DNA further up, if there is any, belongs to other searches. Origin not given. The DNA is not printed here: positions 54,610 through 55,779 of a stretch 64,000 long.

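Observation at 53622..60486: Nucleotide-sugar module: 4,6-dehydratase + Lys-type aminotransferase + hexapeptide acetyltransferase (diNAcBac-like route) plus a His-for-Lys 3-dehydratase with a Cys cluster (3,6-dideoxyhexose route) and a short reductase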

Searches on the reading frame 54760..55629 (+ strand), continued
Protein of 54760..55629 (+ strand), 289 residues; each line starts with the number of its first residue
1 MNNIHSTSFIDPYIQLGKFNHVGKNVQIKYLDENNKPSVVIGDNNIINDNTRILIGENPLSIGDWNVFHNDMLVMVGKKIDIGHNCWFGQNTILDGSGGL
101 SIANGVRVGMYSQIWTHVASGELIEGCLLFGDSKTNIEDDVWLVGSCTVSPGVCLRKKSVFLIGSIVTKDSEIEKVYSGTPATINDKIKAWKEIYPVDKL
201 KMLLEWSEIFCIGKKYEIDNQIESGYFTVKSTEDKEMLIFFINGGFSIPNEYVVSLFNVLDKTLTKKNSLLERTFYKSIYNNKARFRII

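Call 33: search_protein_families(library=ncbifam, proteins=[L013:5776-6831:+, L013:6836-7924:+, L013:7924-8991:+, L013:9001-9864:+, L013:9924-10424:+], max_evalue=1e-10)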
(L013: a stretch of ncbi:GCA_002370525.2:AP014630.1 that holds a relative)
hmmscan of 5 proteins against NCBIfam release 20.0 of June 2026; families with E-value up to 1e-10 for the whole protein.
L013:5776-6831:+ (351 aa): 8 families
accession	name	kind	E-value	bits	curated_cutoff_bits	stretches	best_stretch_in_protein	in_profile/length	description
TIGR04130.1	FnlA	equivalog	3.7e-151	502.8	730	1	12-343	1-332/337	UDP-N-acetylglucosamine 4,6-dehydratase/5-epimerase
TIGR03589.1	PseB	equivalog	5.1e-91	305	407.75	1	12-335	1-323/324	UDP-N-acetylglucosamine 4,6-dehydratase (inverting)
TIGR04180.1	EDH_00030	hypoth_equivalog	6.1e-18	64.9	475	1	19-142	2-133/297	NAD-dependent 4,6-dehydratase LegB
TIGR03466.1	HpnA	hypoth_equivalog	7.8e-15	54.6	367.65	1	17-137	2-115/327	hopanoid-associated sugar epimerase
TIGR02622.1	CDP_4_6_dhtase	equivalog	2.8e-14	53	278.45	1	12-140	1-133/352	CDP-glucose 4,6-dehydratase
TIGR01181.1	dTDP_gluc_dehyt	equivalog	2.2e-13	50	365.1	1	18-271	2-278/321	dTDP-glucose 4,6-dehydratase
NF041293.1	G6PDh_Azf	equivalog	1.5e-11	44.2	400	1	16-144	3-124/252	NAD-dependent glucose-6-phosphate dehydrogenase Azf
NF052578.1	StrlDmthSdmBMthl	equivalog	7.6e-11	42.3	600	0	17-158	2-132/328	sterol demethylase protein SdmB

L013:6836-7924:+ (362 aa): 7 families
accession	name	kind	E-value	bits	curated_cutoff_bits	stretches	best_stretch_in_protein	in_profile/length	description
TIGR03588.1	PseC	equivalog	7.2e-68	229.2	423.5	1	16-360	14-378/380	UDP-4-amino-4,6-dideoxy-N-acetyl-beta-L-altrosamine transaminase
TIGR04181.1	NHT_00031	hypoth_equivalog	2.7e-60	204.1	420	1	20-343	17-359/359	LegC family aminotransferase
NF008658.2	PRK11658.1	equivalog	6.7e-59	199.4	631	1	2-359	5-374/379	UDP-4-amino-4-deoxy-L-arabinose aminotransferase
NF008687.0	PRK11706.1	equivalog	2.1e-47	161.7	375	1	30-356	29-368/375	dTDP-4-amino-4,6-dideoxygalactose transaminase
TIGR04427.1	PLP_DesI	equivalog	9.1e-46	156.7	650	1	8-359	27-380/390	dTDP-4-dehydro-6-deoxyglucose aminotransferase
TIGR02379.1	ECA_wecE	subfamily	1.5e-40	139.2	434.85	1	30-357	29-370/376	dTDP-4-amino-4,6-dideoxy-D-glucose transaminase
NF011936.0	PRK15407.1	equivalog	3.2e-37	128.2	423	1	26-212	59-253/440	lipopolysaccharide biosynthesis protein RfbH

L013:7924-8991:+ (355 aa): 7 families
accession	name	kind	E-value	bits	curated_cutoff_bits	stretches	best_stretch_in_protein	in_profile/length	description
TIGR03588.1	PseC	equivalog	1.6e-46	159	423.5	1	14-347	14-360/380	UDP-4-amino-4,6-dideoxy-N-acetyl-beta-L-altrosamine transaminase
NF008658.2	PRK11658.1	equivalog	1.9e-35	122.2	631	1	2-291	5-291/379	UDP-4-amino-4-deoxy-L-arabinose aminotransferase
TIGR04181.1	NHT_00031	hypoth_equivalog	3.1e-35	121.7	420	1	16-347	15-358/359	LegC family aminotransferase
NF008687.0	PRK11706.1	equivalog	3e-34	118.4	375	1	1-302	1-302/375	dTDP-4-amino-4,6-dideoxygalactose transaminase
NF011936.0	PRK15407.1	equivalog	1e-31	110.1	423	1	24-301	59-359/440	lipopolysaccharide biosynthesis protein RfbH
TIGR02379.1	ECA_wecE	subfamily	5.9e-27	94.4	434.85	1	1-218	1-219/376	dTDP-4-amino-4,6-dideoxy-D-glucose transaminase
TIGR04427.1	PLP_DesI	equivalog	3.4e-26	92.2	650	1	33-301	55-307/390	dTDP-4-dehydro-6-deoxyglucose aminotransferase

L013:9001-9864:+ (287 aa): 1 family
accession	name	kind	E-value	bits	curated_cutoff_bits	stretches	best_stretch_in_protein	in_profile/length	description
NF007797.0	PRK10502.1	subfamily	7.5e-11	42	192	0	79-185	73-177/183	WcaF family extracellular polysaccharide biosynthesis acetyltransferase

L013:9924-10424:+ (166 aa): 0 families

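Call 61: predict_structure(alignment_id=A1)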
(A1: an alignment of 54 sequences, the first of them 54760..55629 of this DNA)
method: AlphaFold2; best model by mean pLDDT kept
length: 289 residues; sequences in the alignment: 54
mean_pLDDT: 78.8   pTM: 0.77
mean pLDDT of the five models: 78.8, 78.0, 77.7, 77.1, 72.7
residues with pLDDT >= 90: 112; 70-90: 94; 50-70: 54; < 50: 29
segments of 3 or more residues with pLDDT < 50: 108-131
pLDDT, mean of each block of 10 residues (from residue 1): 94 91 90 84 86 72 66 54 62 57 52 41 35 69 73 84 85 92 90 89 94 95 97 97 93 95 90 86 70
secondary structure, 60 per line:
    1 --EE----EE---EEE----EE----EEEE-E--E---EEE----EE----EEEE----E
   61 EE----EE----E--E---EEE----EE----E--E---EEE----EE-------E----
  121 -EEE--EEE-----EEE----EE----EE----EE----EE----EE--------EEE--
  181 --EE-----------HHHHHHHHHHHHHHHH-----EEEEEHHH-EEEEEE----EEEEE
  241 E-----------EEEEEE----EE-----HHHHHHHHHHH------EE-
elements in order: E14-16 E27-30 E39-41 E52-55 E60-62 E80-82 E100-102 E122-124 E127-129 E135-137 E176-178 H196-211 E217-221 E226-231 E236-241 E253-258 H270-280

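Call 63: find_encoding_contigs(protein=P0124, flank=9000, max_places=1)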
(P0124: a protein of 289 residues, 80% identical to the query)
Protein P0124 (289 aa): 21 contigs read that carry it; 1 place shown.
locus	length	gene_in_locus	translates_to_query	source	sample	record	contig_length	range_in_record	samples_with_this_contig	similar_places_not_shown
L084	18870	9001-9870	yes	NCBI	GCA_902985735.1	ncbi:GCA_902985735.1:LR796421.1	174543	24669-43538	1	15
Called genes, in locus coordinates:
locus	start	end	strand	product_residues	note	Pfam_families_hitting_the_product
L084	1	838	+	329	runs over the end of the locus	PF01370:Epimerase, PF04321:RmlD_sub_bind, PF16363:GDP_Man_Dehyd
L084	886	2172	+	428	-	PF01041:DegT_DnrJ_EryC1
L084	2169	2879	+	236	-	PF01370:Epimerase, PF04321:RmlD_sub_bind, PF07993:NAD_binding_4 (weak)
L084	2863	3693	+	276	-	PF01531:Glyco_transf_11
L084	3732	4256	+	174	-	-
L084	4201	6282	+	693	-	PF00535:Glycos_transf_2, PF18922:DUF5672, PF11913:DUF3431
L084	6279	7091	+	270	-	PF01697:Glyco_transf_92 (faint)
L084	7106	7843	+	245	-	PF13640:2OG-FeII_Oxy_3, PF13661:2OG-FeII_Oxy_4 (weak)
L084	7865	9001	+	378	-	PF01041:DegT_DnrJ_EryC1, PF00266:Aminotran_5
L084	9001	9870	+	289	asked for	PF00132:Hexapep (faint), PF25087:GMPPB_C (faint)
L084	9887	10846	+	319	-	PF01073:3Beta_HSD, PF01370:Epimerase, PF02719:Polysacc_synt_2, PF04321:RmlD_sub_bind, PF05368:NmrA (weak), PF16363:GDP_Man_Dehyd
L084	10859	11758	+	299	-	-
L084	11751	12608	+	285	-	PF04724:Glyco_transf_17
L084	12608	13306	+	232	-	PF01370:Epimerase (weak)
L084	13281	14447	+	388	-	PF00535:Glycos_transf_2 (weak)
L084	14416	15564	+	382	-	PF00535:Glycos_transf_2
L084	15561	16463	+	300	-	PF01073:3Beta_HSD, PF01370:Epimerase, PF02719:Polysacc_synt_2, PF04321:RmlD_sub_bind, PF16363:GDP_Man_Dehyd, PF07993:NAD_binding_4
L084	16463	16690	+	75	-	-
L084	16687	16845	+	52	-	-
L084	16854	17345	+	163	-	-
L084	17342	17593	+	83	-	-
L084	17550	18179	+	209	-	-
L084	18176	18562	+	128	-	-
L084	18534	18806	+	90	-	PF02617:ClpS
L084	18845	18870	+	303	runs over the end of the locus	PF03851:UvdE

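Call 64: find_encoding_contigs(protein=P0132, flank=9000, max_places=1)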
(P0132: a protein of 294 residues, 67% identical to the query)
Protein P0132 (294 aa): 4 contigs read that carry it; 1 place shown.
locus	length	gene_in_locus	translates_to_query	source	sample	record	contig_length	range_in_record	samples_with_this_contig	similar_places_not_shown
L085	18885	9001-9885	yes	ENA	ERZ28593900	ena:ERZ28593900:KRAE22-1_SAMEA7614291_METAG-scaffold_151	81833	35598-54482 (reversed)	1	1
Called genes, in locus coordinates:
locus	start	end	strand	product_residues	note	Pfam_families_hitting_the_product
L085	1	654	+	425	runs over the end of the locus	PF03721:UDPG_MGDP_dh_N, PF00984:UDPG_MGDP_dh, PF03720:UDPG_MGDP_dh_C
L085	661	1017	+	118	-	PF01050:MannoseP_isomer, PF07883:Cupin_2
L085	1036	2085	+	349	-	PF00106:adh_short (faint), PF01073:3Beta_HSD, PF01370:Epimerase, PF02719:Polysacc_synt_2, PF04321:RmlD_sub_bind, PF05368:NmrA (faint), PF07993:NAD_binding_4, PF16363:GDP_Man_Dehyd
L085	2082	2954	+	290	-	PF00483:NTP_transferase, PF12804:NTP_transf_3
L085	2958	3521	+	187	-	PF00908:dTDP_sugar_isom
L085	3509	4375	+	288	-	PF01370:Epimerase, PF04321:RmlD_sub_bind, PF01073:3Beta_HSD (weak), PF02719:Polysacc_synt_2, PF16363:GDP_Man_Dehyd, PF07993:NAD_binding_4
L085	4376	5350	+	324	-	PF01073:3Beta_HSD, PF01370:Epimerase, PF02719:Polysacc_synt_2, PF04321:RmlD_sub_bind (weak), PF05368:NmrA (weak), PF13460:NAD_binding_10 (weak), PF16363:GDP_Man_Dehyd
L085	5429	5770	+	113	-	PF03720:UDPG_MGDP_dh_C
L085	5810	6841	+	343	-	PF01073:3Beta_HSD, PF01370:Epimerase, PF02719:Polysacc_synt_2, PF04321:RmlD_sub_bind, PF05368:NmrA, PF16363:GDP_Man_Dehyd, PF13460:NAD_binding_10, PF08485:Polysacc_syn_2C, +1 more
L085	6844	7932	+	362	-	PF01041:DegT_DnrJ_EryC1, PF01053:Cys_Met_Meta_PP (weak)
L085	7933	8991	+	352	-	PF01041:DegT_DnrJ_EryC1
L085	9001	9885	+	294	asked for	-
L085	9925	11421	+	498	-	PF01943:Polysacc_synt, PF13440:Polysacc_synt_3, PF01554:MatE (weak)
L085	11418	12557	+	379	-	PF00535:Glycos_transf_2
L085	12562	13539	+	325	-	PF00535:Glycos_transf_2, PF10111:Glyco_tranf_2_2, PF13641:Glyco_tranf_2_3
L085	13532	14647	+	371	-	PF14897:EpsG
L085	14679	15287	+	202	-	PF24894:Hexapep_GlmU (faint), PF00132:Hexapep (weak), PF14602:Hexapep_2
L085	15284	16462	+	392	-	PF00534:Glycos_transf_1, PF13692:Glyco_trans_1_4 (weak)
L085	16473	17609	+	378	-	-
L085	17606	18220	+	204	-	PF00117:GATase, PF07685:GATase_3 (weak), PF01174:SNO (weak), PF07722:Peptidase_C26 (faint)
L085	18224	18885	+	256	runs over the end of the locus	PF00977:His_biosynth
